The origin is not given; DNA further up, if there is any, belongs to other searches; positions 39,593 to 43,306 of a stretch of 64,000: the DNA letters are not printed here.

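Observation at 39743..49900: Candidate R-M-like defense operon: Z1 ATPase, PD-(D/E)xK-like protein, DUF1156 methyltransferase, DUF499 ATPase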

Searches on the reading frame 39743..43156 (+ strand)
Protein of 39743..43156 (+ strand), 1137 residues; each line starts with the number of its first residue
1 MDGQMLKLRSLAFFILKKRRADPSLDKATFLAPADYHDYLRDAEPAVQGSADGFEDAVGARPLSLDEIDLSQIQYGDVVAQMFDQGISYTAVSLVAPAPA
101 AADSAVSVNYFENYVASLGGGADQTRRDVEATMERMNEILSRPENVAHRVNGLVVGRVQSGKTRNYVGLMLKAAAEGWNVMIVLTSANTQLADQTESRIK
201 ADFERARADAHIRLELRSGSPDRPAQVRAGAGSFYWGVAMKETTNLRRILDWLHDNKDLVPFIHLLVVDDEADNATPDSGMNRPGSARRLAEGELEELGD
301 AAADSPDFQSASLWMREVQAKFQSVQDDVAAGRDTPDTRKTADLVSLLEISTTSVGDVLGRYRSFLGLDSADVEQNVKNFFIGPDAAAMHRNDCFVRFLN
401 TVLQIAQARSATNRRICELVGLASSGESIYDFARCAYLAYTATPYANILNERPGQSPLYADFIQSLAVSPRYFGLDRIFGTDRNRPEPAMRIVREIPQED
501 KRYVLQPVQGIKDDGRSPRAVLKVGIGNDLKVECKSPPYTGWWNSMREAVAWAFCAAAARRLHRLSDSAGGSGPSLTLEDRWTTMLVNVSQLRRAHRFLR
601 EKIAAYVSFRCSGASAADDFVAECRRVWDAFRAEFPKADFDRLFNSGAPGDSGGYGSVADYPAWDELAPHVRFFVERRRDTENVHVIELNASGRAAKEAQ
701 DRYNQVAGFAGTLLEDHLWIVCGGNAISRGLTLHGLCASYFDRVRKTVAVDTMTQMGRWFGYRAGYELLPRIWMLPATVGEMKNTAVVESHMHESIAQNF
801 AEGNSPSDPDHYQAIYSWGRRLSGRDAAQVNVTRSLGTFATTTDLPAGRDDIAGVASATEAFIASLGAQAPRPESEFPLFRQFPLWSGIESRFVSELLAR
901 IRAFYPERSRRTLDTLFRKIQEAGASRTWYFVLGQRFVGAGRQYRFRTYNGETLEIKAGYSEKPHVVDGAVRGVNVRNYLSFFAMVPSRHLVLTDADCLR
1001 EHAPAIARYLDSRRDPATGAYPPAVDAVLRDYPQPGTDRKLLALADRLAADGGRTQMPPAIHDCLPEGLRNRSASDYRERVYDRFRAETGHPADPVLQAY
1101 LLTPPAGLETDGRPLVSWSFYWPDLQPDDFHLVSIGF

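Call 7: search_protein_families(library=pfam, proteins=[window:39743-43156:+], max_evalue=0.01)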
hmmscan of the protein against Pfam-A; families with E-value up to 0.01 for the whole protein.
window:39743-43156:+ (1137 aa): 1 family
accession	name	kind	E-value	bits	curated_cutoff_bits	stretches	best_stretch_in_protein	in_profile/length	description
PF10593.14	Z1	-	2e-33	116.3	25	1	545-808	1-216/228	Z1 domain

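Call 8: search_protein_families(library=padloc, proteins=[window:39743-43156:+], max_evalue=0.01)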
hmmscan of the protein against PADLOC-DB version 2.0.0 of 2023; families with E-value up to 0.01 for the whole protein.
window:39743-43156:+ (1137 aa): 2 families
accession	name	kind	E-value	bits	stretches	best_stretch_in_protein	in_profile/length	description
PDLC02205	MzaC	-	1.9e-30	103.5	3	682-808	548-661/952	-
PDLC03202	Helicase_II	-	4.2e-27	92.7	2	110-285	3-168/621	Type II helicase domain protein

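Call 30: find_homologous_proteins(query=window:39743-43156:+, max_evalue=1e-10)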
Query window:39743-43156:+ (1137 aa): 214 proteins with E <= 1e-10 among 8000 candidates; the best 120 are listed.
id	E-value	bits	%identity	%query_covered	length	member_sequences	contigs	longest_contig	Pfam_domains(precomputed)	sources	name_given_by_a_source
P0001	0.0e+0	2602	100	100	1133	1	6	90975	PF10593.15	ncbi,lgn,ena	-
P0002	0.0e+0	2179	83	100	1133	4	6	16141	PF10593.15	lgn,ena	-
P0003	0.0e+0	1727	67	99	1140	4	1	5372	PF10593.15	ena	-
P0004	0.0e+0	1485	59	100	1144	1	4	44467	PF10593.15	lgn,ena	-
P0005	0.0e+0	1464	58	100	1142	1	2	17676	PF10593.15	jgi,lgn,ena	-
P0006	7.8e-290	983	45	99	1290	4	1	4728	PF10593.15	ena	-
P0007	1.9e-289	981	45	100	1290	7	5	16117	PF10593.15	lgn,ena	-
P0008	1.3e-285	969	45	100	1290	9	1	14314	PF10593.15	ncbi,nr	ncbi:MAG: hypothetical protein IJ146_11125 [Kiritimatiellae bacterium]|nr:hypothetical protein [Kiri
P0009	2.2e-283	961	44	99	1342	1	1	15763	PF10593.15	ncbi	-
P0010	2.9e-282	957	44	99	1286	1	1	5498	PF10593.15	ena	-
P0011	5.1e-281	953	44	100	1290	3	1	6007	PF10593.15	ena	-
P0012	2.8e-280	951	44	99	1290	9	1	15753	PF10593.15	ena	-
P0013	7.5e-279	946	44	98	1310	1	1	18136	PF10593.15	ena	-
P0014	1.9e-278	945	44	100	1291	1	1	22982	PF10593.15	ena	-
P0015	6.9e-278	943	43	100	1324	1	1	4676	PF10593.15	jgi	-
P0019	1.5e-273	929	42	100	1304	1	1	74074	PF10593.15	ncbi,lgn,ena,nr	ncbi:MAG: hypothetical protein IJH50_05335 [Kiritimatiellae bacterium]|nr:hypothetical protein [Kiri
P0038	9.1e-222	757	39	100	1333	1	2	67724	PF10593.15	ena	-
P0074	3.7e-199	682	37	91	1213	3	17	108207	PF10593.15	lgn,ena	-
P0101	1.3e-190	654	36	91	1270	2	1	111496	PF10593.15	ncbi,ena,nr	ncbi:MAG: hypothetical protein IJH50_14665 [Kiritimatiellae bacterium]|nr:hypothetical protein [Kiri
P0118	3.5e-175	603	35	91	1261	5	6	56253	PF10593.15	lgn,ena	-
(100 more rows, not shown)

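Call 31: find_encoding_contigs(protein=P0004, flank=10000, max_places=2)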
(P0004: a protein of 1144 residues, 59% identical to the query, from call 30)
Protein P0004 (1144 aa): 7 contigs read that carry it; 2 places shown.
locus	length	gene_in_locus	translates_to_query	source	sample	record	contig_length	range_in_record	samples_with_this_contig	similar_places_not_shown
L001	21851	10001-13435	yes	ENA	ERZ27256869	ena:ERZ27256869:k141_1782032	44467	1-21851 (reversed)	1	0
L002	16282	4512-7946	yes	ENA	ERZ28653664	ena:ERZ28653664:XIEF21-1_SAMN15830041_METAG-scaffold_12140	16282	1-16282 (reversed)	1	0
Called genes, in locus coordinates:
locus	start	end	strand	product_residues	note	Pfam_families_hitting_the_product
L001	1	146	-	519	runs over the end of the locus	-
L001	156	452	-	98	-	-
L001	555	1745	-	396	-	PF13306:LRR_5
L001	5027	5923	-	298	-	PF02153:PDH_N, PF20463:PDH_C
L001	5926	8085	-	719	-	PF03631:Virul_fac_BrkB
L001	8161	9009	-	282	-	PF13391:HNH_2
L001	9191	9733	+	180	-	-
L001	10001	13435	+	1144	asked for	PF10593:Z1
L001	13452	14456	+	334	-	PF14390:DUF4420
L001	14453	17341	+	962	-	PF06634:DUF1156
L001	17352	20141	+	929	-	PF04465:DUF499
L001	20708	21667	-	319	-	PF13310:Virulence_RhuM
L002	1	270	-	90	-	?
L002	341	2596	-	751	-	PF03631:Virul_fac_BrkB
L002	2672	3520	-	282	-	PF13391:HNH_2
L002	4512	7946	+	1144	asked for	PF10593:Z1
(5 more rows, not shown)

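Call 32: find_encoding_contigs(protein=P0019, flank=10000, max_places=2)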
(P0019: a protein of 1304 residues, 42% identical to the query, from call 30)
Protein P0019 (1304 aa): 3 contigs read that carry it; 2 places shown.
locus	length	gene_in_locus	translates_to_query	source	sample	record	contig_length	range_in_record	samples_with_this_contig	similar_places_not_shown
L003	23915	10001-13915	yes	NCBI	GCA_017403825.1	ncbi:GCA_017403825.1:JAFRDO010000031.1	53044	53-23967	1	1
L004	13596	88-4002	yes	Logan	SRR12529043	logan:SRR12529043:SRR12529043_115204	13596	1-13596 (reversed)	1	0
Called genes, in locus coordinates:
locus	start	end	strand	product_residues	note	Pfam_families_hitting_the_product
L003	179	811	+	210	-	-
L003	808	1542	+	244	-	PF00005:ABC_tran, PF13304:AAA_21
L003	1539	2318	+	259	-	PF12730:ABC2_membrane_4 (weak)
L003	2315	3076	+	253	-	-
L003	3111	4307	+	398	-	PF00926:DHBP_synthase, PF00925:GTP_cyclohydro2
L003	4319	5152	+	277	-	PF06750:A24_N_bact, PF01478:Peptidase_A24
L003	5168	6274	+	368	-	-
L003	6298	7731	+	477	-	PF01408:GFO_IDH_MocA, PF19051:GFO_IDH_MocA_C2 (weak)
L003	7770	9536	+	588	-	-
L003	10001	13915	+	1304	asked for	PF10593:Z1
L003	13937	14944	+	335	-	PF14390:DUF4420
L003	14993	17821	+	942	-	PF06634:DUF1156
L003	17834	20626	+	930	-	PF04465:DUF499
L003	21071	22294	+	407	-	PF13173:AAA_14, PF13635:DUF4143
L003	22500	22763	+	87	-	-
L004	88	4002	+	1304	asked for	PF10593:Z1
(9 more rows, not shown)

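Call 33: find_encoding_contigs(protein=P0038, flank=10000, max_places=2)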
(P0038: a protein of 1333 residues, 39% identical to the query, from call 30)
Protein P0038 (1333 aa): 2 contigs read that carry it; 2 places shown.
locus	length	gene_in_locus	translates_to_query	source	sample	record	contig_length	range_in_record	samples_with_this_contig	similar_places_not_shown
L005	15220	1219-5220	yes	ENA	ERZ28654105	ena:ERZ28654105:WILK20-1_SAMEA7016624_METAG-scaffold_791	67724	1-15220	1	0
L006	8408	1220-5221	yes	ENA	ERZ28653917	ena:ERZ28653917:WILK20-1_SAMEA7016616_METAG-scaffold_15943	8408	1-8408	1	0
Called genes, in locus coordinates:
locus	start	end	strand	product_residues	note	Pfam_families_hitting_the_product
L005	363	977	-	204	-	-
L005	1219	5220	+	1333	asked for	PF10593:Z1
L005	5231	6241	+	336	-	PF14390:DUF4420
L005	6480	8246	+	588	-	-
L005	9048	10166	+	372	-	PF02661:Fic, PF21247:Fic-like_C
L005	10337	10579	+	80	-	PF02604:PhdYeFM_antitox (weak)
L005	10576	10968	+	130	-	PF02661:Fic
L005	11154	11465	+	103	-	-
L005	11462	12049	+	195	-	-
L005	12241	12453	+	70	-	-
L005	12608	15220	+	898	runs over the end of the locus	-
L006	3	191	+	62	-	?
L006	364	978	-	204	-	-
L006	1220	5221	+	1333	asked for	PF10593:Z1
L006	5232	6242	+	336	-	PF14390:DUF4420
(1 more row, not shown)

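Call 34: find_encoding_contigs(protein=P0074, flank=10000, max_places=2)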
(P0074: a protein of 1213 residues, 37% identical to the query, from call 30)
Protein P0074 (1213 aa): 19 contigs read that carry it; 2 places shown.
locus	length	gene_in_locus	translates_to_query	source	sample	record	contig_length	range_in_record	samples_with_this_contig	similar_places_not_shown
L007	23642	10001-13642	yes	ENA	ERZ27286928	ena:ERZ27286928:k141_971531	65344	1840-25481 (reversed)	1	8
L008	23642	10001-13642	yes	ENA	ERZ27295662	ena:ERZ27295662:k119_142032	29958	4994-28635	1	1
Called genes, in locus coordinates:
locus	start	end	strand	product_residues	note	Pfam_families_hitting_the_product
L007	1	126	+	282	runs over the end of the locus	PF03747:ADP_ribosyl_GH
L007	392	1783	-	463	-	PF13936:HTH_38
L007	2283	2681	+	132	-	PF20475:DUF6717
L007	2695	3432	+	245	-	-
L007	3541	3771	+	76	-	-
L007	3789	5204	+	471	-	PF20030:bpMoxR (weak), PF07726:AAA_3 (faint), PF07728:AAA_5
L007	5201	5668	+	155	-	-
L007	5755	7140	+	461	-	-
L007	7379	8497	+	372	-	PF00438:S-AdoMet_synt_N, PF02772:S-AdoMet_synt_M (weak), PF02773:S-AdoMet_synt_C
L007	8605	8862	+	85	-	PF13443:HTH_26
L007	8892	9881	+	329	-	PF04326:SLFN_AlbA_2 (weak)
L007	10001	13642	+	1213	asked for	PF10593:Z1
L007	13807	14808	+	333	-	PF08867:FRG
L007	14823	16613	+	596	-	PF01555:N6_N4_Mtase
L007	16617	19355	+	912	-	PF04851:ResIII, PF18766:SWI2_SNF2 (weak), PF08722:Tn7_TnsA-like_N (weak)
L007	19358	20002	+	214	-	-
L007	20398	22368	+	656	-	PF00023:Ank (faint), PF13606:Ank_3 (faint), PF13637:Ank_4 (faint), PF12796:Ank_2 (weak)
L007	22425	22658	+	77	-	-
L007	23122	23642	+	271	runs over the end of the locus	-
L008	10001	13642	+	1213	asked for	PF10593:Z1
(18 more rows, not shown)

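Call 35: find_encoding_contigs(protein=P0101, flank=10000, max_places=1)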
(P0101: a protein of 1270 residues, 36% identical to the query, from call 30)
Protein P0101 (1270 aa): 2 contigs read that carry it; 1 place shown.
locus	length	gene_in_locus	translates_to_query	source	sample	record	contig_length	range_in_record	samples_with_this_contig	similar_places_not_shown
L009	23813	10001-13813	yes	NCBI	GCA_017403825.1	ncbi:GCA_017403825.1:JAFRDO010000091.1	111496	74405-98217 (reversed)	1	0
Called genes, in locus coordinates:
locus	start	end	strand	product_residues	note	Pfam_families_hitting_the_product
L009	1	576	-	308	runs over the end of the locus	PF00485:PRK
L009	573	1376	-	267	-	PF01513:NAD_kinase, PF20143:NAD_kinase_C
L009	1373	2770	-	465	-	PF00309:Sigma54_AID, PF04963:Sigma54_CBD, PF04552:Sigma54_DBD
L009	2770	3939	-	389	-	PF00365:PFK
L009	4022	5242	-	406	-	PF00375:SDF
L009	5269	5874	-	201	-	-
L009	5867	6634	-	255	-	PF00121:TIM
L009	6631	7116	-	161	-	PF00383:dCMP_cyt_deam_1, PF14437:MafB19-deam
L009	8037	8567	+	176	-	PF13338:AbiEi_4 (weak)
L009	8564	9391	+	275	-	PF08843:AbiEii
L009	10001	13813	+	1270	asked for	PF10593:Z1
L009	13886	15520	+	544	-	PF01555:N6_N4_Mtase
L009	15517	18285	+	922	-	PF04851:ResIII, PF18766:SWI2_SNF2 (weak), PF08722:Tn7_TnsA-like_N (faint)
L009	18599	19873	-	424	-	PF18762:Kinase-PolyVal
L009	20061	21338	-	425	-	PF13173:AAA_14, PF13635:DUF4143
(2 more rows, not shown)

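Call 36: find_encoding_contigs(protein=P0118, flank=10000, max_places=2)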
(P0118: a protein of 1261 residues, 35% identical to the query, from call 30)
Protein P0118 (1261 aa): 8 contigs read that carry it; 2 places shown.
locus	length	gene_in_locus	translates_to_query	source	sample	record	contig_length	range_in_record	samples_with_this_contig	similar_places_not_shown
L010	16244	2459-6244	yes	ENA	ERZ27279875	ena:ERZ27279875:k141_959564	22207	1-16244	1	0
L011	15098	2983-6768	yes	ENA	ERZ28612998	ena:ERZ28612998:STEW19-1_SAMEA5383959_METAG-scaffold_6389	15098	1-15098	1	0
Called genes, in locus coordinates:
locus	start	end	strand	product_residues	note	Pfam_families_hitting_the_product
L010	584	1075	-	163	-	-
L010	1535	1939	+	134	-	-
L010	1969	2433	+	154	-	-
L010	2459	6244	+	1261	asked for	PF10593:Z1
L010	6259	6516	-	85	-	PF06769:YoeB_toxin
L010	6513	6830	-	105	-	PF04221:RelB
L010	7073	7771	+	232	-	-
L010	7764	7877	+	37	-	-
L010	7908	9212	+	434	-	-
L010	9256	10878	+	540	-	PF01555:N6_N4_Mtase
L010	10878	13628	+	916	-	PF04851:ResIII, PF08722:Tn7_TnsA-like_N (faint)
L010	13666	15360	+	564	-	-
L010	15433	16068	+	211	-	-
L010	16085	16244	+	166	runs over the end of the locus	-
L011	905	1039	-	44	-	-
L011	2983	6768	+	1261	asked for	PF10593:Z1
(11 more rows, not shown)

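Call 38: find_related_loci(query=A1, collection=genome_contigs, flank=10000)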
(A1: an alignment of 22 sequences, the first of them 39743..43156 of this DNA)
Query A1 (1137 aa) in genome_contigs; peptide patterns used: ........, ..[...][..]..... (x = any residue, [..] = any of these).
599 stretches matched a pattern (row limit reached: there are more); 582 encode a relative of the query (tblastn E <= 1e-3); the best 80 are kept; 79 distinct loci.
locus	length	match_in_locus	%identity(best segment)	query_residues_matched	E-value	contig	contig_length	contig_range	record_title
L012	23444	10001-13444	42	1-1137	0e+0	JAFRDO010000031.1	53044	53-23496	MAG: Kiritimatiellae bacterium isolate RGIG2398 Goat_Ileum-4__c107915, whole genome shotgun sequence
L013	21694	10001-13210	38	109-1137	0e+0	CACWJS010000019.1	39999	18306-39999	uncultured bacterium isolate RUG10640 genome assembly, contig: RUG10640_asm_19, whole genome shotgun sequence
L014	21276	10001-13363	36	8-1135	0e+0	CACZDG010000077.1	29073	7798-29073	uncultured bacterium isolate RUG12514 genome assembly, contig: RUG12514_asm_77, whole genome shotgun sequence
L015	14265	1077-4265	37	103-1137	0e+0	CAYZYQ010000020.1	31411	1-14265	MAG TPA_asm: uncultured Lentisphaeraceae bacterium isolate binchicken_co370_247 genome assembly, contig: NODE_1643_lengt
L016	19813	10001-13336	38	7-1135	0e+0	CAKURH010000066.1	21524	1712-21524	MAG: uncultured Kiritimatiellaeota bacterium isolate REFINED_METABAT215_TOP10_CONTIGS_1500_ASSEMBLY_K77_MERGED__Hadza_Ph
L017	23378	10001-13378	43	9-1137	0e+0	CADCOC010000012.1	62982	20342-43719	uncultured bacterium isolate RUG14821 genome assembly, contig: RUG14821_asm_12, whole genome shotgun sequence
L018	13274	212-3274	32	37-1137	5e-143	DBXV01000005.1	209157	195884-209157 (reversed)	MAG TPA_asm: Myxococcales bacterium UBA1203 UBA1203_contig_6763, whole genome shotgun sequence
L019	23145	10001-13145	39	109-1137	0e+0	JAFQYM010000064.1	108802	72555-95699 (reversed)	MAG: Kiritimatiellae bacterium isolate RGIG2266 Goat_Duodenum-3__c771, whole genome shotgun sequence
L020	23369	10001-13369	36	8-1135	0e+0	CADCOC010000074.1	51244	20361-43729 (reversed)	uncultured bacterium isolate RUG14821 genome assembly, contig: RUG14821_asm_74, whole genome shotgun sequence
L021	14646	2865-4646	28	150-936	1e-36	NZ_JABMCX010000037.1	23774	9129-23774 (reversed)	Paenarthrobacter sp. CM16 scf_15950_37, whole genome shotgun sequence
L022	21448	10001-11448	32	129-808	1e-32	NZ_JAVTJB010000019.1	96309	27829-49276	Arthrobacter sp. WCS2018Hpa-7 NODE_19_length_96309_cov_93.903672, whole genome shotgun sequence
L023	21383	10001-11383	32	152-808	1e-32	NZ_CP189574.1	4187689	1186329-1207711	Pseudarthrobacter sp. Y6 chromosome, complete genome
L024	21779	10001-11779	26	152-936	3e-31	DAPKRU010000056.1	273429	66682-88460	MAG TPA_asm: Polyangiaceae bacterium LLY-WYZ-15_(1-7) isolate LLY-WYZ-15_3 k141_753041, whole genome shotgun sequence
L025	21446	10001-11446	30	129-808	6e-31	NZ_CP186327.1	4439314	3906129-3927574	Sinomonas sp. P47F7 chromosome, complete genome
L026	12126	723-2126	30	140-806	1e-30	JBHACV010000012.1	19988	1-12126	MAG: Corynebacterium sp. isolate Meta-D_MAG_91 Meta-D__20835, whole genome shotgun sequence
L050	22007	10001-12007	24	110-898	1e-27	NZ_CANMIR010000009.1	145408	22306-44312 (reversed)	Uncultured Neptuniibacter sp. isolate N1Y108-4-Z.fasta NODE_9, whole genome shotgun sequence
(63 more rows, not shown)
